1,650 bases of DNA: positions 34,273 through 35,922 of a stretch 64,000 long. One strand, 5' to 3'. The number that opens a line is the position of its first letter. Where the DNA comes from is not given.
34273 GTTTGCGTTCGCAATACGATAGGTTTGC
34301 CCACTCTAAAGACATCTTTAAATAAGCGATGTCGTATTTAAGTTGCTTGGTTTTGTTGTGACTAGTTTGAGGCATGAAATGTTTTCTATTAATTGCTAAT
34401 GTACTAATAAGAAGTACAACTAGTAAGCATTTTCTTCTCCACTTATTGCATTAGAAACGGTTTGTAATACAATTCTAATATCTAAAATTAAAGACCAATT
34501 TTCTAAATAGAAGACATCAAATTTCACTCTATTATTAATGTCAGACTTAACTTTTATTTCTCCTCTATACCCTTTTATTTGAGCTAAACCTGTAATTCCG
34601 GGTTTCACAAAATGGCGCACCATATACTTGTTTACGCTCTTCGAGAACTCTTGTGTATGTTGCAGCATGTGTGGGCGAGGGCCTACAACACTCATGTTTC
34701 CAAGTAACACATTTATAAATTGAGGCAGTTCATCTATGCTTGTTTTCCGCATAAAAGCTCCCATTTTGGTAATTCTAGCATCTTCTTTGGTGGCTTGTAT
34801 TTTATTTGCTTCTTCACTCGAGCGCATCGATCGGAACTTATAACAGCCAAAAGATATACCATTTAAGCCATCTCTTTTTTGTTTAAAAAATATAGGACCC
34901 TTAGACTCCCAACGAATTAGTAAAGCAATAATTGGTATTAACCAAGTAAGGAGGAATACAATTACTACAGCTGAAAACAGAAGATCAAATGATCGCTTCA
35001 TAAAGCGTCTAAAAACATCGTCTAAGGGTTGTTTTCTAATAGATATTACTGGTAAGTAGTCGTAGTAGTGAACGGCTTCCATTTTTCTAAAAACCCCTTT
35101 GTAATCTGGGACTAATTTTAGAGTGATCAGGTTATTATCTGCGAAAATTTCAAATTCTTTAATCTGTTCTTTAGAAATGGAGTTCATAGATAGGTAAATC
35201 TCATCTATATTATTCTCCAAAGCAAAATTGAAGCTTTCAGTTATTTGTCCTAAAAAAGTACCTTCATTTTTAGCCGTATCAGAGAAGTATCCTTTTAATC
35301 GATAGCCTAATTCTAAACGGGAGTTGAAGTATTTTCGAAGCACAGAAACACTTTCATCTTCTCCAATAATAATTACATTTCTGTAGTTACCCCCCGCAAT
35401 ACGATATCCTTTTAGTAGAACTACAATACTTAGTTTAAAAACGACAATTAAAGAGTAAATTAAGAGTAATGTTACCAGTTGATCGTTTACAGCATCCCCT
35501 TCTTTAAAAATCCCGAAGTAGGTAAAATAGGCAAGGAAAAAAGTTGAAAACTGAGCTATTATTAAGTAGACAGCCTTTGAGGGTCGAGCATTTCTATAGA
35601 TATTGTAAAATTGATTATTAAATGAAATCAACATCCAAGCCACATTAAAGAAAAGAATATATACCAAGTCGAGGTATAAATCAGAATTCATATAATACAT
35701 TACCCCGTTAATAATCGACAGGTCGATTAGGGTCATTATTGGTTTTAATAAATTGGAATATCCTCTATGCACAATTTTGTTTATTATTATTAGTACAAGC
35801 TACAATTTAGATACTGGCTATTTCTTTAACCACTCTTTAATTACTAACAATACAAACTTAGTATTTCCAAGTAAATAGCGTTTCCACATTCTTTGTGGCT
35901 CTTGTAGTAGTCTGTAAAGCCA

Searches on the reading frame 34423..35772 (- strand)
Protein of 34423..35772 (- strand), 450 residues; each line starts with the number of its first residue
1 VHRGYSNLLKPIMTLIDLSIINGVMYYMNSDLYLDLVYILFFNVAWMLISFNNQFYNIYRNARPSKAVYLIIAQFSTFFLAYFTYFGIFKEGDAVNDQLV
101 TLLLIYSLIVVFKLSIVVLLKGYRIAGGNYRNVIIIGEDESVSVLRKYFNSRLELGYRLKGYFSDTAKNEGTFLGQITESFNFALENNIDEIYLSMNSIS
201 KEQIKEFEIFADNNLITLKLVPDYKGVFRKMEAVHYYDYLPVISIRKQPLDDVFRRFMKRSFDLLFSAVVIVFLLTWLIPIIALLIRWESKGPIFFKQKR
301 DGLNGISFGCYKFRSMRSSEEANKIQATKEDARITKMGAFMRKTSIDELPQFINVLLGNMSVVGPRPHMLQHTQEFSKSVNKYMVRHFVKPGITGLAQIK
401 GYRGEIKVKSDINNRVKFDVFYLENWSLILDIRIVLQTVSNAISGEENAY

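Call 75: search_protein_families(library=pfam, proteins=[window:34423-35772:-], max_evalue=0.001)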
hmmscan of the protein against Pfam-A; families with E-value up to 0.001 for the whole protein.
window:34423-35772:- (450 aa): 2 families
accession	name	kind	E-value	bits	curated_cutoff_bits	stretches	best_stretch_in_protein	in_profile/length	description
PF02397.22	Bac_transf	-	1.8e-65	220.3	27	1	259-442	1-177/179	Bacterial sugar transferase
PF13727.12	CoA_binding_3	-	6.6e-09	36.5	25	1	56-222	6-175/175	CoA-binding domain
